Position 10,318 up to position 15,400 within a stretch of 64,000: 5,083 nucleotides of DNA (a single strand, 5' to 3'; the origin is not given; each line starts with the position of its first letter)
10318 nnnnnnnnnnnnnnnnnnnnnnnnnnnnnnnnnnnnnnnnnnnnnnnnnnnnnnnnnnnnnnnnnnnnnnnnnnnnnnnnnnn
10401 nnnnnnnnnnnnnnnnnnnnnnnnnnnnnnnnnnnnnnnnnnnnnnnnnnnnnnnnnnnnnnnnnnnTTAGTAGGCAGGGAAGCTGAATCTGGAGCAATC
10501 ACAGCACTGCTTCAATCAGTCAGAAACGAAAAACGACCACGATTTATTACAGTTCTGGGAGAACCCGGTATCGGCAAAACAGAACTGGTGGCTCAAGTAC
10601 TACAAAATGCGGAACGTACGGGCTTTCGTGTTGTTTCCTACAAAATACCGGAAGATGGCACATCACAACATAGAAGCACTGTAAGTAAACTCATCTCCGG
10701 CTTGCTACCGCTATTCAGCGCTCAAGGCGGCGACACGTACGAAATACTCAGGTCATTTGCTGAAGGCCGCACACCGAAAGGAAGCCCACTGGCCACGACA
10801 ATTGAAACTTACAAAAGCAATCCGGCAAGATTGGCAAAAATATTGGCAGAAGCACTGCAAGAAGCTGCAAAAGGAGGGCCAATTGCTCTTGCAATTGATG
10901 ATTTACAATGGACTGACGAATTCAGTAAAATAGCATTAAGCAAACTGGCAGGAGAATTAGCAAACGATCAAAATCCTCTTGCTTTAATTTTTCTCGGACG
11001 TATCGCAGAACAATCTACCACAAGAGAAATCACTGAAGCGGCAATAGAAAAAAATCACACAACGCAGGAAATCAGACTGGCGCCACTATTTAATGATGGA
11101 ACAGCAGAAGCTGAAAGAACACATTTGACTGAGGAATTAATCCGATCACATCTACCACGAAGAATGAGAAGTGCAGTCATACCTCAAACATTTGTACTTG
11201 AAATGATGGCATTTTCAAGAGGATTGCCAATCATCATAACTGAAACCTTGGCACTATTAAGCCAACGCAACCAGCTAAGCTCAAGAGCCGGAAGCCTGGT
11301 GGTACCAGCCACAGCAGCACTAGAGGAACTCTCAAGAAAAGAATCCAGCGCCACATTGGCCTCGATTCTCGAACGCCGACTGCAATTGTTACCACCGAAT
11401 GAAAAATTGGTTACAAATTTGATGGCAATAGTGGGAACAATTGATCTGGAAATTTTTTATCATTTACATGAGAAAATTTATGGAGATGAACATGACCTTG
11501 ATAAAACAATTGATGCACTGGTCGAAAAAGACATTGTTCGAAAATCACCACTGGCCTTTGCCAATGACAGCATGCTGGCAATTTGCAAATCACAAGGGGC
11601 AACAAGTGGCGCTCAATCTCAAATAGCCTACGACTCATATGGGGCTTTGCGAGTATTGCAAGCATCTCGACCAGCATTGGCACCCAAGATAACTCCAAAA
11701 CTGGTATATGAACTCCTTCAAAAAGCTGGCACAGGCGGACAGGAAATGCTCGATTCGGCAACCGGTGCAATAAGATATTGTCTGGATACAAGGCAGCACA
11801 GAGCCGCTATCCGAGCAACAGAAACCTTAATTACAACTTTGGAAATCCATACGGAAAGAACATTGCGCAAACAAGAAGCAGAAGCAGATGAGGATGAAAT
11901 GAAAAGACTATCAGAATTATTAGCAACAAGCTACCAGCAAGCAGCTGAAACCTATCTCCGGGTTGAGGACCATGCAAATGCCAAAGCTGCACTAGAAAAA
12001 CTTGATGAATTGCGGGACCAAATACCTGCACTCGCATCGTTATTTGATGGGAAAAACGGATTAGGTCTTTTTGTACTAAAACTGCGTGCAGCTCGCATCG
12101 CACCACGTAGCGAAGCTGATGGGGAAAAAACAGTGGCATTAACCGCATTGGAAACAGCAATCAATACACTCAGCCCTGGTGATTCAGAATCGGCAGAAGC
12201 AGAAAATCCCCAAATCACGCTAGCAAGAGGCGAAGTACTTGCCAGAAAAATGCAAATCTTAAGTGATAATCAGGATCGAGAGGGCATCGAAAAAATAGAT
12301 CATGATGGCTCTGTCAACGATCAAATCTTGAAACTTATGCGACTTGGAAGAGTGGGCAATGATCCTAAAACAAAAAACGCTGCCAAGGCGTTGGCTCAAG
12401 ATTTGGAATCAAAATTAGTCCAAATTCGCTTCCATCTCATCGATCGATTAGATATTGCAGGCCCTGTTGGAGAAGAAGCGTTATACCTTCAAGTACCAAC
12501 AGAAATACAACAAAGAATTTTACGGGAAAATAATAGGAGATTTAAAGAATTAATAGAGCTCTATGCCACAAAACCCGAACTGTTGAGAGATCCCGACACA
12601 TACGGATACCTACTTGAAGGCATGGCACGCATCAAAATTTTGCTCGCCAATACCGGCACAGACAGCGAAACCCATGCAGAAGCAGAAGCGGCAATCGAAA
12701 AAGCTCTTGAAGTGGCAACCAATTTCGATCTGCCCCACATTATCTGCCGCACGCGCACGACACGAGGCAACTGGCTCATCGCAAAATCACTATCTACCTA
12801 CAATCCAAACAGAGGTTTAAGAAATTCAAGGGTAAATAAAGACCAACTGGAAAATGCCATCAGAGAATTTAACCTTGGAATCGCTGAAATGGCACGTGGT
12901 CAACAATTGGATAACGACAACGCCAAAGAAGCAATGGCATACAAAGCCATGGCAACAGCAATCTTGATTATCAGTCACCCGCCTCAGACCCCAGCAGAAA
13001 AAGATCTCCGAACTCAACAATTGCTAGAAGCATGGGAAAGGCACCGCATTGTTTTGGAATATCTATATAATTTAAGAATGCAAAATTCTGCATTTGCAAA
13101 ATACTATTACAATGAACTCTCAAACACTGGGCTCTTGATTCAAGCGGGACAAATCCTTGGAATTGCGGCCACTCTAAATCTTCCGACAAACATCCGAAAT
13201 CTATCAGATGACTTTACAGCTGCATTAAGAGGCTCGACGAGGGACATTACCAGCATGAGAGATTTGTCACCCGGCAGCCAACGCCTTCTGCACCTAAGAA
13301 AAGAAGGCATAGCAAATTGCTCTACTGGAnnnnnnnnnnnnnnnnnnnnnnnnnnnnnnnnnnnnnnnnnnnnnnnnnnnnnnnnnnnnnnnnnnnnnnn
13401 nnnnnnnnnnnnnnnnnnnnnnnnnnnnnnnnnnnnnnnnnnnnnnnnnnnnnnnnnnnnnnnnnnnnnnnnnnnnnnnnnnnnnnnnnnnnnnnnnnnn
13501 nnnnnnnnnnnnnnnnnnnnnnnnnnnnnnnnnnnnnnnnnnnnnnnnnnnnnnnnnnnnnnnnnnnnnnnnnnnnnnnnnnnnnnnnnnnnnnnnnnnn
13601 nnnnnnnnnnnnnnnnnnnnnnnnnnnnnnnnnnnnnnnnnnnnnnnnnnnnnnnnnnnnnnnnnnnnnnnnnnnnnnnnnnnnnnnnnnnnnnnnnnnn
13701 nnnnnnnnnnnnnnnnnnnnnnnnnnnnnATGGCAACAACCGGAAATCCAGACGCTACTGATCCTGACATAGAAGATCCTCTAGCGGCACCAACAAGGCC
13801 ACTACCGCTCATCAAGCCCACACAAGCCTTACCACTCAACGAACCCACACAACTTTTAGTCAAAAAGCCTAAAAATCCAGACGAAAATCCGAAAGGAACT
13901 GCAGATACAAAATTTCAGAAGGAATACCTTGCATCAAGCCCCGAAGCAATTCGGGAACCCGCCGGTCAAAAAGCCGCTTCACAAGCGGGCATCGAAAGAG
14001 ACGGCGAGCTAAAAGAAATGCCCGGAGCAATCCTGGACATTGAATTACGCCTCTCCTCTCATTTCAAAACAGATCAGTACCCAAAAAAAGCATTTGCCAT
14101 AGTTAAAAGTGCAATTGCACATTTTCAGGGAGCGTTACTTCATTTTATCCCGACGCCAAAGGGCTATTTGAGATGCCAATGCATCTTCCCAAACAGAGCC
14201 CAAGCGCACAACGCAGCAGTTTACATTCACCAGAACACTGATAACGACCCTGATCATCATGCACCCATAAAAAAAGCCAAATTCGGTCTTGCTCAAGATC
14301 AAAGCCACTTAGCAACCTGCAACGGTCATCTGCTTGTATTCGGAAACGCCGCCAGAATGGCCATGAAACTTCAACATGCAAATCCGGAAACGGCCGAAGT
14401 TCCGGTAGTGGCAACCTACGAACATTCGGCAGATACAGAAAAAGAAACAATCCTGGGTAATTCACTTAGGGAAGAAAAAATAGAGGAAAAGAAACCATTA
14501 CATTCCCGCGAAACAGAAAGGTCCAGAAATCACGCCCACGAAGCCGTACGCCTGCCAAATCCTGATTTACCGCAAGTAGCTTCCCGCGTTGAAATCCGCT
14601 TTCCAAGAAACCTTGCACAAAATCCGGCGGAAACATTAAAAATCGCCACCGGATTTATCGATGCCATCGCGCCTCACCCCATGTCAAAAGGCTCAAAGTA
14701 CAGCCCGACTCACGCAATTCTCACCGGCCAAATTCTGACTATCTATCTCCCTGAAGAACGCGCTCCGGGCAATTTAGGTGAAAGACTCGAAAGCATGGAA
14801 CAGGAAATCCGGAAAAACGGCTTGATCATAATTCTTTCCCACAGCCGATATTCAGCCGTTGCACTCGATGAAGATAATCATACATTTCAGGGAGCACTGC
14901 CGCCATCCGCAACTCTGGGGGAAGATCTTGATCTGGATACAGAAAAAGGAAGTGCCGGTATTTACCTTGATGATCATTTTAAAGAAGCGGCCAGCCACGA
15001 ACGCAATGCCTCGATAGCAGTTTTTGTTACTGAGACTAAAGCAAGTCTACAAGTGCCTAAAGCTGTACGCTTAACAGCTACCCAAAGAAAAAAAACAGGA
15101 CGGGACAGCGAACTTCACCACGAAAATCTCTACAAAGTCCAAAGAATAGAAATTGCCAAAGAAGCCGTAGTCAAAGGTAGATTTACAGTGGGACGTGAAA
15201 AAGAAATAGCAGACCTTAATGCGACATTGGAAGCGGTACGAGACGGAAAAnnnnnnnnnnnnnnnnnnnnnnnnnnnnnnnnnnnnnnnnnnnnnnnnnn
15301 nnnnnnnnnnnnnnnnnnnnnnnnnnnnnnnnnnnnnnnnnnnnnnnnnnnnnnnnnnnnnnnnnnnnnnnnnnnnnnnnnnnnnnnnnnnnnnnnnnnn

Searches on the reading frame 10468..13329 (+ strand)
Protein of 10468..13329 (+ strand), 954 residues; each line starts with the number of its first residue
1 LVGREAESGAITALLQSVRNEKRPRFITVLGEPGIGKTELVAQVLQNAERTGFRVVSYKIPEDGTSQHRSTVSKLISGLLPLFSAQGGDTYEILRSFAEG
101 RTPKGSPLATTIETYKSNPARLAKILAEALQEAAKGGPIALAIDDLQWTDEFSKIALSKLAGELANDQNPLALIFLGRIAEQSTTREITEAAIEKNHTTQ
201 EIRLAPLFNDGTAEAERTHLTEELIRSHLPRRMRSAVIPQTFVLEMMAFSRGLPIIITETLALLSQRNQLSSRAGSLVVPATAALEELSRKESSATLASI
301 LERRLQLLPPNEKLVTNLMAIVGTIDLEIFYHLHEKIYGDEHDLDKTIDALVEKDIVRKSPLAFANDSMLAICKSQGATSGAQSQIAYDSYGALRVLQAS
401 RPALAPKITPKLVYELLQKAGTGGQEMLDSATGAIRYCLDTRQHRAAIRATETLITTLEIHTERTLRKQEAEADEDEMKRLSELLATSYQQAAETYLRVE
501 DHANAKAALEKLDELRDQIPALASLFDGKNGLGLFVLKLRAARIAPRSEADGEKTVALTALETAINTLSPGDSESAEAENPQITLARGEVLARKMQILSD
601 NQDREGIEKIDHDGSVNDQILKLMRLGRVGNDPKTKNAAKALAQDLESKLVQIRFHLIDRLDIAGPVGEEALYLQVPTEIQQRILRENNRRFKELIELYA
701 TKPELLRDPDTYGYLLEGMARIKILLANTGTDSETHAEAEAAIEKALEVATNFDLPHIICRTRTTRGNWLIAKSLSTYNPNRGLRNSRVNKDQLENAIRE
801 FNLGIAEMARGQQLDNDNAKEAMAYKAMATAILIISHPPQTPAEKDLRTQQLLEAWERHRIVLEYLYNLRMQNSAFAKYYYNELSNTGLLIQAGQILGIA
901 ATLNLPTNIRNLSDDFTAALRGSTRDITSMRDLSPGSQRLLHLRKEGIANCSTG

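Call 76: search_solved_structures(query=window:10468-13329:+, max_evalue=0.01)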
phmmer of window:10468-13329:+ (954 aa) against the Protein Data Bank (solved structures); distinct sequences matched with E-value up to 0.01: 0.

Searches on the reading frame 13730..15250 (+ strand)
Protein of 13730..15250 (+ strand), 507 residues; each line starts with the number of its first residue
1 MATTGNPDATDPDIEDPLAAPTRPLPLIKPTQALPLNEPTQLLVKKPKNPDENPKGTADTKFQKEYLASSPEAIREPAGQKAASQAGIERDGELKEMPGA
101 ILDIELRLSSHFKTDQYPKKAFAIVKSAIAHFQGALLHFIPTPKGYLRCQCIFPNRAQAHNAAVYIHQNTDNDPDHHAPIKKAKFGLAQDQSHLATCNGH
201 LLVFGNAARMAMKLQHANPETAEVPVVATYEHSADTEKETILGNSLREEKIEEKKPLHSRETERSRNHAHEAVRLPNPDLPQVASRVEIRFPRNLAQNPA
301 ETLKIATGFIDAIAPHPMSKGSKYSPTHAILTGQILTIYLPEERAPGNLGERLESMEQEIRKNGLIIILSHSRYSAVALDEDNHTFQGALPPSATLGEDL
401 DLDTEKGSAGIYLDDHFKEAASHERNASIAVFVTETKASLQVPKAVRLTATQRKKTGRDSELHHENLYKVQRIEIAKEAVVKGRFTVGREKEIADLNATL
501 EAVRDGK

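Call 5: search_protein_families(library=pfam, proteins=[window:13730-15250:+], max_evalue=1)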
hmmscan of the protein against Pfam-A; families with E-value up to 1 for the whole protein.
window:13730-15250:+ (507 aa): 0 families

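Call 78: predict_structure(alignment_id=A6)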
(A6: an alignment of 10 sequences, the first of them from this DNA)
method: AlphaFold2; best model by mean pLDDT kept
length: 416 residues; sequences in the alignment: 10
mean_pLDDT: 75.1   pTM: 0.78
mean pLDDT of the five models: 75.1, 73.7, 72.7, 72.1, 71.9
residues with pLDDT >= 90: 115; 70-90: 170; 50-70: 55; < 50: 76
segments of 3 or more residues with pLDDT < 50: 1-3, 148-174, 321-335, 368-393, 413-415
pLDDT, mean of each block of 10 residues (from residue 1): 71 94 91 82 71 93 91 87 91 84 68 85 91 85 58 29 41 55 83 93 77 87 87 93 65 76 86 83 90 90 84 77 41 59 89 88 67 38 39 67 71 49
secondary structure, 60 per line:
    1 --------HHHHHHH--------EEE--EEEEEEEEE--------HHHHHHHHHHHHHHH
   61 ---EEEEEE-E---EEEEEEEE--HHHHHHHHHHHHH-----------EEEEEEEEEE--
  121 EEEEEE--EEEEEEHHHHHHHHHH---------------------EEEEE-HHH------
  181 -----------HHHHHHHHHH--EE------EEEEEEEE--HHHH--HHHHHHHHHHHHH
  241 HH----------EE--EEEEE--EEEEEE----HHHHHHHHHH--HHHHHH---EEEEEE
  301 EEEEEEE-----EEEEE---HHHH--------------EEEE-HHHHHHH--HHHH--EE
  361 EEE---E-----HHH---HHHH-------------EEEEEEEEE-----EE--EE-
elements in order: H9-15 E24-26 E29-37 H46-60 E64-69 E75-82 H85-97 E109-118 E121-126 E129-134 H135-144 E166-170 H192-201 E212-219 H222-225 H228-242 E257-261 E264-269 H274-283 H286-291 E295-307 E313-317 H321-324 E339-342 H344-350 H353-356 E359-363 H379-382 E396-404
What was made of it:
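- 14027..14374 (+): B module 1 (aa 100-215): C1-like cyclase-homology fold. The first strand reads D-I-E-L, the hairpin reads G-Y, and GNAARM lies in the alpha-4 region. AF2 model of B (call 78).
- Checked: B shows the same order (call 78).
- AF2 model of the B head: pLDDT 75.1, pTM 0.78 (call 78).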

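Call 80: fold_search(model_id=the predicted structure, library=pdb)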
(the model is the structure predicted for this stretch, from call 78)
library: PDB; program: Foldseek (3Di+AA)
matches with E <= 10: 1238; with E <= 0.001: 45
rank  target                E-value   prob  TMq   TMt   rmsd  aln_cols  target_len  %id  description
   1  5d0r                  6.1e-10  1.00  0.46  0.42   9.2       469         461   10  Crystal structure of human soluble Adenylyl Cyclase with the inhibitor bithionol (released 2016-03-16)
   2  4clt                  1.8e-09  1.00  0.48  0.44   8.5       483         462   10  Crystal structure of human soluble Adenylyl Cyclase with adenosine-3', 5'-cyclic-monophosphate and pyrophosphate (released 2014-03-05)
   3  4cm0                  2.7e-09  1.00  0.48  0.44   8.5       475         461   10  Crystal structure of human soluble Adenylyl Cyclase with alpha,beta- methyleneadenosine-5'-triphosphate soaked with bica (released 2014-03-05)
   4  4cls                  4.5e-09  1.00  0.47  0.43   8.9       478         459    9  Crystal structure of human soluble Adenylyl Cyclase with Pyrophosphate (released 2014-03-05)
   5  4cly                  6.8e-09  1.00  0.52  0.48   7.9       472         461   10  Crystal structure of human soluble Adenylyl Cyclase soaked with biselenite (released 2014-03-05)
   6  6r4p_A                6.8e-09  1.00  0.47  0.42   8.5       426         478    9  Structure of a soluble domain of adenylyl cyclase bound to an activated stimulatory G protein (released 2019-05-08)
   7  4clf                  7.2e-09  1.00  0.50  0.46   7.9       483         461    9  Crystal structure of human soluble Adenylyl Cyclase (Apo form) (released 2014-03-05)
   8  4oya                  7.6e-09  1.00  0.51  0.47   7.9       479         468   10  Human solAC Complexed with (4-Aminofurazan-3-yl)-[3-(1H-benzoimidazol-2-ylmethoxy)phenyl]methanone (released 2014-04-02)
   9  8co7                  7.6e-09  1.00  0.48  0.44   8.8       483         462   10  Crystal structure of human soluble adenylyl cyclase (sAC) in complex with inhibitor TDI-09066 (released 2024-01-03)
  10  8coj                  8.1e-09  1.00  0.45  0.42   9.0       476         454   10  Crystal structure of human soluble adenylyl cyclase catalytic domain in complex with the inhibitor TDI-10228 (released 2023-04-26)
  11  4clk                  8.6e-09  1.00  0.49  0.45   8.5       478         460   10  Crystal structure of human soluble Adenylyl Cyclase in complex with alpha,beta-methyleneadenosine-5'-triphosphate (released 2014-03-05)
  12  8il7                  1.1e-08  1.00  0.48  0.44   8.3       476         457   10  Structure of human soluble Adenylyl Cyclase in complex with lactate (released 2023-07-26)
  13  8cnh                  1.5e-08  1.00  0.47  0.44   8.4       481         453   10  Crystal structure of human soluble adenylyl cyclase (sAC) in complex with inhibitor TDI-10512 (released 2023-04-26)
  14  7ovd                  2.5e-08  1.00  0.48  0.45   8.7       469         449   10  Human soluble adenylyl cyclase in complex with the inhibitor TDI10229 (released 2021-10-06)
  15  4cll                  1.1e-07  1.00  0.48  0.45   8.6       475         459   10  Crystal structure of human soluble Adenylyl Cyclase in complex with bicarbonate (released 2014-03-05)
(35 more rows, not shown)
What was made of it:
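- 14027..14374 (+): Foldseek (call 80).
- On Known anti-phage systems with cyclase-fold signal generators (Pycsar, CBASS, type III CRISPR Cas10): The Cas10 structural hit is weak (E 1e-4, TM 0.23; call 80).
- Foldseek against the PDB, B: 5d0r, E 6.1e-10, with the same ranking (call 80). A weak Cas10 hit appears for B (8s9t_C, E 1e-4; call 80).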
